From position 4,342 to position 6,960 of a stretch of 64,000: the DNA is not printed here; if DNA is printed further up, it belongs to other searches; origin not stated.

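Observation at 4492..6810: Rhs/YD-repeat cargo gene inserted inside the structural operon, with a hydrophobic HExxH C-terminal domain and no adjacent immunity gene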

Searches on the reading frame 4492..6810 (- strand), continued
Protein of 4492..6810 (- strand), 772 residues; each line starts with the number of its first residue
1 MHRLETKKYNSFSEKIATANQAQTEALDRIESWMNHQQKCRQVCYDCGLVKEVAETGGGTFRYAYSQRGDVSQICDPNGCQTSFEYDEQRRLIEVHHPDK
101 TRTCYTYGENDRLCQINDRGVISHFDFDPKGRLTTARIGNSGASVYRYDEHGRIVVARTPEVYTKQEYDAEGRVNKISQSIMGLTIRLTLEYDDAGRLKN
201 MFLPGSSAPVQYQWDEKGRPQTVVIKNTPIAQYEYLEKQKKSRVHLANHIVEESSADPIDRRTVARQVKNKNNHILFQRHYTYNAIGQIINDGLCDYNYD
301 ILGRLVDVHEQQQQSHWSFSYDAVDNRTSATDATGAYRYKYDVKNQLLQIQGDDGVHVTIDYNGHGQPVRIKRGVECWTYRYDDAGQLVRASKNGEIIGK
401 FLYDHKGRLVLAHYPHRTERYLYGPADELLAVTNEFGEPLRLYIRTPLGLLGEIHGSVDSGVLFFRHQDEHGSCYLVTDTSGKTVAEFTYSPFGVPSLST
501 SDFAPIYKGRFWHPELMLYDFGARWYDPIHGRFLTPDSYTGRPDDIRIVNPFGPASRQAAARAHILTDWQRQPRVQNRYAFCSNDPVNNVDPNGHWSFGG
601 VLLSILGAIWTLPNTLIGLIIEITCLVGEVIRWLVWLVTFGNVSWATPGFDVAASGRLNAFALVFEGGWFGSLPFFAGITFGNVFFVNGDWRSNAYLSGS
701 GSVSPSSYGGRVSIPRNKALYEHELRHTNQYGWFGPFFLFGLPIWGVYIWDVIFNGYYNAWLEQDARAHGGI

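Call 93: find_encoding_contigs(protein=P0102, flank=10000, max_places=1)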
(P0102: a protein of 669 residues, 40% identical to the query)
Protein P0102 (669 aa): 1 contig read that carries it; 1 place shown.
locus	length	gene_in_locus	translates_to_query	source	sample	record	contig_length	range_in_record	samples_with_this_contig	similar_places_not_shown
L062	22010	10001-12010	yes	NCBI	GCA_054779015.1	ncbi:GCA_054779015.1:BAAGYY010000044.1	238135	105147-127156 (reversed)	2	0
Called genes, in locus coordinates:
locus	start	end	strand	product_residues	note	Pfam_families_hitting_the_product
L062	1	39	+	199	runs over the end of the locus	-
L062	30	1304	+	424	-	PF00174:Oxidored_molyb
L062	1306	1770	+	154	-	-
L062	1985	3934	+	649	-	PF10758:DUF2586 (weak), PF04984:Phage_sheath_1, PF17482:Phage_sheath_1C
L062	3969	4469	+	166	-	-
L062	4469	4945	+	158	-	-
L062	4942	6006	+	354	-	-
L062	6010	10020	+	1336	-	-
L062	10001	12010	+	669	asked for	PF05593:RHS_repeat, PF25023:TEN_YD-shell (weak), PF05593:RHS_repeat (weak), PF25023:TEN_YD-shell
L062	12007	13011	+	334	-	-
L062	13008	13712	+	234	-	PF04717:Phage_base_V (faint)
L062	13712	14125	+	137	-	-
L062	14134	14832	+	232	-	-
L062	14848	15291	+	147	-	PF10934:Sheath_initiator, PF04965:GPW_gp25 (weak)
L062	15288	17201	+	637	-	PF04865:Baseplate_J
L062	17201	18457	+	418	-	-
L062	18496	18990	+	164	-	-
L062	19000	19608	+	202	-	-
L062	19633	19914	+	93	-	-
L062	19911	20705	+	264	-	-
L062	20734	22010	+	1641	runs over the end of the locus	PF00082:Peptidase_S8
